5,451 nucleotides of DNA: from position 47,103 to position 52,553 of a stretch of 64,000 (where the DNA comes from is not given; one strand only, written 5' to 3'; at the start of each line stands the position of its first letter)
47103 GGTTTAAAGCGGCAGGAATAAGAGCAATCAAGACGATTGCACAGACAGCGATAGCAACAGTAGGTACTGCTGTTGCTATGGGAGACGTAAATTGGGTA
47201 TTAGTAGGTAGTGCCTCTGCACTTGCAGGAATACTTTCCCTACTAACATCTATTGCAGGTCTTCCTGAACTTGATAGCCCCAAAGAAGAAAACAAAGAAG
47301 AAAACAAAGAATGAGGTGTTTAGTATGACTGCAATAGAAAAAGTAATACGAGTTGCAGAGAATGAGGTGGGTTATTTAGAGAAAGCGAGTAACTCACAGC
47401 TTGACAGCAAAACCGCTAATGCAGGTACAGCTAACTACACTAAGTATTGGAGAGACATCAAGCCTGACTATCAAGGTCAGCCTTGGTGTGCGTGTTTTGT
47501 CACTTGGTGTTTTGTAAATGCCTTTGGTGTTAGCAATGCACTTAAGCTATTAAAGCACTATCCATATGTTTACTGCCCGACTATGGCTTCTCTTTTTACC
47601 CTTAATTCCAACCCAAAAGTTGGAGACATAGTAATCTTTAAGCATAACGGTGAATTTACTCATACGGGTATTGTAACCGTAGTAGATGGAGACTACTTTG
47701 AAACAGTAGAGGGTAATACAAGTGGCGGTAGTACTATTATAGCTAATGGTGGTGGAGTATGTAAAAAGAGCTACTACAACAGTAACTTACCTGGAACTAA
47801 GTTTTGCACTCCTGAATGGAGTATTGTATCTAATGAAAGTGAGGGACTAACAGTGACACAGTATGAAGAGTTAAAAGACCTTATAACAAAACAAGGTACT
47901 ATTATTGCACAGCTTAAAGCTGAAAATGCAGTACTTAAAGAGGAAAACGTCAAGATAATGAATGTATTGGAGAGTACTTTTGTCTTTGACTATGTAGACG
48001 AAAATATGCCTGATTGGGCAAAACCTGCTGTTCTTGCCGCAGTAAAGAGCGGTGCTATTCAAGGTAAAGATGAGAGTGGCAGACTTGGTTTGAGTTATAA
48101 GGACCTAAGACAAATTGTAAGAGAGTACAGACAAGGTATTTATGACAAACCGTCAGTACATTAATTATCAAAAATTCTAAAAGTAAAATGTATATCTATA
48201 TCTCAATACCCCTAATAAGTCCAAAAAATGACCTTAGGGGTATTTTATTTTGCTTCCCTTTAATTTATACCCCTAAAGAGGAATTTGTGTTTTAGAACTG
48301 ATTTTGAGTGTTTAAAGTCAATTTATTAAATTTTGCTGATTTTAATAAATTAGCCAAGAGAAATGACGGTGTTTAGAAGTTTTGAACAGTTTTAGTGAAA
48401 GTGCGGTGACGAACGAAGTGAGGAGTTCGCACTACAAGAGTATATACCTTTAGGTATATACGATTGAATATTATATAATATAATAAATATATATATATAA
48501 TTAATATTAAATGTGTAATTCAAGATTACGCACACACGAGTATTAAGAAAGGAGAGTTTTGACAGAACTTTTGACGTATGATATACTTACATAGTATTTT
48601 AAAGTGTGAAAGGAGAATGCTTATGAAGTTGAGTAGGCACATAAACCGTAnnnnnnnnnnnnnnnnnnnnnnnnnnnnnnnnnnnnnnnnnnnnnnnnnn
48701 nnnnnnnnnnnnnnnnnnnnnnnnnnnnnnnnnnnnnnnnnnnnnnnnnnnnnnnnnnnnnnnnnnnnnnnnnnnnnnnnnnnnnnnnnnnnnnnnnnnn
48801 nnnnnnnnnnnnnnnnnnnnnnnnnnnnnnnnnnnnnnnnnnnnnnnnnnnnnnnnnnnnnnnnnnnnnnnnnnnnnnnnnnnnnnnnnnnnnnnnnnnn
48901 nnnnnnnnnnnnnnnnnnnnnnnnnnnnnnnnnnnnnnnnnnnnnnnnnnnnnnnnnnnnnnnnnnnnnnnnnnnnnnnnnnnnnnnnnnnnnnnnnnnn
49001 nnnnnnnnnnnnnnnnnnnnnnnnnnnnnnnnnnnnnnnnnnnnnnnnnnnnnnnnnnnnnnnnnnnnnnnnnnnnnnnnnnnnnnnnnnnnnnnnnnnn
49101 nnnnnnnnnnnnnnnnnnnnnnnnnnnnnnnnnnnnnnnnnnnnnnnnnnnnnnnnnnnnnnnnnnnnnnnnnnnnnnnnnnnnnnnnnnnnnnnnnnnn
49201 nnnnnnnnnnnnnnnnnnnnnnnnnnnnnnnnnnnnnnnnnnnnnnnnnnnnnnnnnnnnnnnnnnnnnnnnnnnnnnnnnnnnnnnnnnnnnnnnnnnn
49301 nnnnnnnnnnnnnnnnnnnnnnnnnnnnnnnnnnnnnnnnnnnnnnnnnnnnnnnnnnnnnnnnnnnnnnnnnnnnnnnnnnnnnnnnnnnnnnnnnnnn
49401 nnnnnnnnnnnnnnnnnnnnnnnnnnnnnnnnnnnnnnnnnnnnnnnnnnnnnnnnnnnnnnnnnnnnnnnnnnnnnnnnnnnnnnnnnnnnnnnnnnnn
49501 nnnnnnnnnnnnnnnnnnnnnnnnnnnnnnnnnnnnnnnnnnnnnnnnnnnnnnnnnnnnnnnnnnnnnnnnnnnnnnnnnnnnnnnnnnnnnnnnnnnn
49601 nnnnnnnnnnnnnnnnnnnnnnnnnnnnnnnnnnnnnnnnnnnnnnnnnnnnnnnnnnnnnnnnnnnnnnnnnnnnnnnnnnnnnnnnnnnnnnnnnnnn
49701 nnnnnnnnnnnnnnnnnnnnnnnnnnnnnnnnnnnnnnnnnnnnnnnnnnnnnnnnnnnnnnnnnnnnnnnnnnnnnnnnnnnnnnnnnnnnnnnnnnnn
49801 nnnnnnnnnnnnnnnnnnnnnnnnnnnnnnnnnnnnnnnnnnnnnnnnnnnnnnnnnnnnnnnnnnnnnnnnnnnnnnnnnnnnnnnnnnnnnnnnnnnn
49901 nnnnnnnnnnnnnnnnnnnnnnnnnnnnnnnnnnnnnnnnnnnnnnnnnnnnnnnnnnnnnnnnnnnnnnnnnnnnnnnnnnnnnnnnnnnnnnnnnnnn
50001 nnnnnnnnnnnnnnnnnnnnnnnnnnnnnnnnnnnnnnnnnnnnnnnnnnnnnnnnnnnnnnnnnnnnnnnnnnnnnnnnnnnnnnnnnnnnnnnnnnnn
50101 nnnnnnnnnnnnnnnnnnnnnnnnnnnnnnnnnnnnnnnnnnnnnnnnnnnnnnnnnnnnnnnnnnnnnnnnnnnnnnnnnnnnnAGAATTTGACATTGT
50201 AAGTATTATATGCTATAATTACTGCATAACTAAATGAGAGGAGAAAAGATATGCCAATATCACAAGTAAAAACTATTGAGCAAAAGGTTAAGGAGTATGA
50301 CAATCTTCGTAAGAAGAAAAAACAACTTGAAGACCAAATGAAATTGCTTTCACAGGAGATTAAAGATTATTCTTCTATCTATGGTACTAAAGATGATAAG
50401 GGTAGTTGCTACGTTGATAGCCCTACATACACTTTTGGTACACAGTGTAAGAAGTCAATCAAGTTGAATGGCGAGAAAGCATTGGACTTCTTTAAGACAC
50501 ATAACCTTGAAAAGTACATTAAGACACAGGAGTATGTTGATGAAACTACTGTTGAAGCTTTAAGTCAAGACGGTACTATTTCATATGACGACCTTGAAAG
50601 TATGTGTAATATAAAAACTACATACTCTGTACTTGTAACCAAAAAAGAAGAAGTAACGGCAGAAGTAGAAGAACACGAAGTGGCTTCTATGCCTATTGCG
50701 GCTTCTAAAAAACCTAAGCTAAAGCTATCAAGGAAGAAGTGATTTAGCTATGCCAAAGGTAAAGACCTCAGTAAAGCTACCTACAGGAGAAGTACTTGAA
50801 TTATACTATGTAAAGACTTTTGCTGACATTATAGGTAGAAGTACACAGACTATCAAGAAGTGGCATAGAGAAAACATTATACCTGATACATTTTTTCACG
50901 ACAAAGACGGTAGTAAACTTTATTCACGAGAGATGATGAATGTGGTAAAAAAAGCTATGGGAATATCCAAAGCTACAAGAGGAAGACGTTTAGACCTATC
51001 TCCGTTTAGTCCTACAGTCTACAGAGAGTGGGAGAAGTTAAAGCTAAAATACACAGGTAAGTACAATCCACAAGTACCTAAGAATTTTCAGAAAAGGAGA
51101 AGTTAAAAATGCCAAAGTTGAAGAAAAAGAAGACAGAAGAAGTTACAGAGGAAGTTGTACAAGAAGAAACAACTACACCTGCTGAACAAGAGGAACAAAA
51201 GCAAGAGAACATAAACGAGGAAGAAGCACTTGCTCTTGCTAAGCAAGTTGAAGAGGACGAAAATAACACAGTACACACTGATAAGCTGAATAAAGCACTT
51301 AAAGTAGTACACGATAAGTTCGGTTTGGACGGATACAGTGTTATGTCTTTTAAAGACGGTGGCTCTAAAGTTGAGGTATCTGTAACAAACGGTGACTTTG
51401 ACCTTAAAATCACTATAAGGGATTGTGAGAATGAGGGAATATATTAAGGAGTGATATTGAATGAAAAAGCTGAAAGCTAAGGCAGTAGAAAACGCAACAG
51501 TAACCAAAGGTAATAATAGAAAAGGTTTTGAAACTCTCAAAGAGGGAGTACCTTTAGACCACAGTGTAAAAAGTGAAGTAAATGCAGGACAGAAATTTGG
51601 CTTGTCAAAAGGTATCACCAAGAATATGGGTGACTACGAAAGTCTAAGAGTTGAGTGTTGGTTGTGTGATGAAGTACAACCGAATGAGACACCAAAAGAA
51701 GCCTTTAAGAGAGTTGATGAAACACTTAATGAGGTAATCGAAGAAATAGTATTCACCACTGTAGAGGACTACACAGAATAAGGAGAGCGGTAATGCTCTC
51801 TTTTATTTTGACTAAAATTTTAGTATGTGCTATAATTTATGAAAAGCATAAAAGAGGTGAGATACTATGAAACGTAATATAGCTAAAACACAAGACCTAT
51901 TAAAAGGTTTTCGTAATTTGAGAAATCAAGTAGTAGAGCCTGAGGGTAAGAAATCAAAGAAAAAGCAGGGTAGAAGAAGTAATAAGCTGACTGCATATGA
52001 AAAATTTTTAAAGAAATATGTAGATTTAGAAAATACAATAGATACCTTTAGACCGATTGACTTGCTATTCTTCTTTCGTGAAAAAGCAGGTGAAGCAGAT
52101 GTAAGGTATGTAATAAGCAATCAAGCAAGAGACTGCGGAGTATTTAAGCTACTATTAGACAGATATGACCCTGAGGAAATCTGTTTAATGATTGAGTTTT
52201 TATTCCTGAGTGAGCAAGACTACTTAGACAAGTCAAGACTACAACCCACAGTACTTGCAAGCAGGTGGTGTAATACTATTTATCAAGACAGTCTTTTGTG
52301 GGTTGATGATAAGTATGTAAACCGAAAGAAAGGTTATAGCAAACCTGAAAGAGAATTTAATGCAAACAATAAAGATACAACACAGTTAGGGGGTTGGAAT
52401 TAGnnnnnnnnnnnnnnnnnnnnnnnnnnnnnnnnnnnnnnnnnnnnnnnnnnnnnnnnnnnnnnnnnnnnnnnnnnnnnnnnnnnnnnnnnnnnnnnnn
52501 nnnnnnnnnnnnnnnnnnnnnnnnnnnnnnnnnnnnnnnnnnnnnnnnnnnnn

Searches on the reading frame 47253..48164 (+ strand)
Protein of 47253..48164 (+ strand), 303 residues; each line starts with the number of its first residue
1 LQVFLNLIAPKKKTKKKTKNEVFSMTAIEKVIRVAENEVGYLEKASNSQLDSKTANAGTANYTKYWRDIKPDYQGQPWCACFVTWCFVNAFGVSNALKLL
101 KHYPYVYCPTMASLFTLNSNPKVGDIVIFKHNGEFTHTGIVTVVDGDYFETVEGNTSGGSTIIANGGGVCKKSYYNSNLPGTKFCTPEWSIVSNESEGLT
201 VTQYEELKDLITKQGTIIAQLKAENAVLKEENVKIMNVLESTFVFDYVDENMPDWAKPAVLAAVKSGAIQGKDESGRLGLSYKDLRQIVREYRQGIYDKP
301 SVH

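Call 25: search_protein_families(library=phrogs, proteins=[window:47253-48164:+])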
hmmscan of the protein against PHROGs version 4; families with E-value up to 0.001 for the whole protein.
window:47253-48164:+ (303 aa): 6 families
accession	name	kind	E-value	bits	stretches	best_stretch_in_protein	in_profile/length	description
phrog_38078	-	unknown function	2.6e-32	113.5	1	27-176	33-196/423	-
phrog_9589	-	lysis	2.1e-21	78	1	26-173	2-141/281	endolysin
phrog_21357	-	lysis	1.6e-16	61.4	1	30-174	6-148/225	endolysin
phrog_23201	-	unknown function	4.5e-13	50.2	1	231-296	158-222/224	-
phrog_21825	-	lysis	1.8e-12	48.3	1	25-173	2-151/289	endolysin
phrog_8577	-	lysis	4.9e-05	23.6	1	115-170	68-127/453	endolysin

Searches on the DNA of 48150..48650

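Call 53: search_rna_families(source=window, start=48150, end=48650, threshold=evalue, max_evalue=5)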
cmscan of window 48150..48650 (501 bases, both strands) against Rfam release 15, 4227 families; matches with E-value up to 5: 4.
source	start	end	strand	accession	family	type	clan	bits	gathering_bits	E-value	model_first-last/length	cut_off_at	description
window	48217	48297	+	RF00659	mir-365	Gene; miRNA;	-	23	62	0.029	1-86/86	no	mir-365 microRNA precursor family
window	48585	48613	-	RF01350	CRISPR-DR41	Gene; CRISPR;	-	15.4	36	4.8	1-29/29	no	CRISPR RNA direct repeat element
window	48365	48454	-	RF02120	FTX_2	Gene; lncRNA;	-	13.8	48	4.4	1-97/97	no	FTX transcript, XIST regulator conserved region 2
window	48199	48279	-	RF01844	SmY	Gene; snRNA; splicing;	-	12.9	39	3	1-80/80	no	SmY spliceosomal RNA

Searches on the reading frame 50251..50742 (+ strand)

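Call 25: search_protein_families(library=phrogs, proteins=[window:50251-50742:+])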
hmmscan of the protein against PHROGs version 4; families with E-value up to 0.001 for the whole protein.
window:50251-50742:+ (163 aa): 1 family
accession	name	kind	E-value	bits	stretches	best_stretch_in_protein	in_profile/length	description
phrog_1245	-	unknown function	0.00024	21.8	1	13-52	65-109/134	-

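Call 44: search_protein_families(library=pfam, max_evalue=0.01, proteins=[window:50251-50742:+])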
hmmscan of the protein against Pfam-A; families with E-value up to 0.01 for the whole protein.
window:50251-50742:+ (163 aa): 1 family
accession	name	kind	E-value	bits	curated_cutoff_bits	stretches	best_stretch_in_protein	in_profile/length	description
PF07352.17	Phage_Mu_Gam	-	0.001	19.4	28.3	1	18-102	35-125/149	Bacteriophage Mu Gam like protein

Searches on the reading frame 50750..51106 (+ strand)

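Call 25: search_protein_families(library=phrogs, proteins=[window:50750-51106:+])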
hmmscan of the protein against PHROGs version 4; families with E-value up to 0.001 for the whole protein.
window:50750-51106:+ (118 aa): 1 family
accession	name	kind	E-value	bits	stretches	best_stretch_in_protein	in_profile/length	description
phrog_20793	-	unknown function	8e-07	30.1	1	19-67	8-55/86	-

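Call 44: search_protein_families(library=pfam, max_evalue=0.01, proteins=[window:50750-51106:+])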
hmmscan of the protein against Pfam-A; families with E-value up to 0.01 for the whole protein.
window:50750-51106:+ (118 aa): 0 families

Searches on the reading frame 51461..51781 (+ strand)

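Call 25: search_protein_families(library=phrogs, proteins=[window:51461-51781:+])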
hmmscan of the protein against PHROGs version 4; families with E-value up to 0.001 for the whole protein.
window:51461-51781:+ (106 aa): 2 families
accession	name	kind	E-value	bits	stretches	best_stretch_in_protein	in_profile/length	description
phrog_5189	-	unknown function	2.3e-10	41.4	1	51-97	12-58/66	-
phrog_25619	-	unknown function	0.00035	21.4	1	46-101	65-123/129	-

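Call 44: search_protein_families(library=pfam, max_evalue=0.01, proteins=[window:51461-51781:+])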
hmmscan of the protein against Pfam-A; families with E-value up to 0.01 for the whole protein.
window:51461-51781:+ (106 aa): 0 families

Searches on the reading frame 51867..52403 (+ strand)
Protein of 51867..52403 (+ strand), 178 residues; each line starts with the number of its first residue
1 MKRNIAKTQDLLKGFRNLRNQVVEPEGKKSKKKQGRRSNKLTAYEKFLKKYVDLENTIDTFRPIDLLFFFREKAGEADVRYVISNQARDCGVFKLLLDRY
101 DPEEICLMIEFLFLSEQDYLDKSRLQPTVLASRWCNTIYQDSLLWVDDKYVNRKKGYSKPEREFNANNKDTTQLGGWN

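Call 25: search_protein_families(library=phrogs, proteins=[window:51867-52403:+])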
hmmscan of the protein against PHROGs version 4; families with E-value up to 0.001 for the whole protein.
window:51867-52403:+ (178 aa): 0 families

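Call 44: search_protein_families(library=pfam, max_evalue=0.01, proteins=[window:51867-52403:+])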
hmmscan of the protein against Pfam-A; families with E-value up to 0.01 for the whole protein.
window:51867-52403:+ (178 aa): 1 family
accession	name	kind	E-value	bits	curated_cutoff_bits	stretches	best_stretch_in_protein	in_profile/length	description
PF04112.18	Mak10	-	0.0033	17.4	24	1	98-150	46-98/165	Mak10 subunit, NatC N(alpha)-terminal acetyltransferase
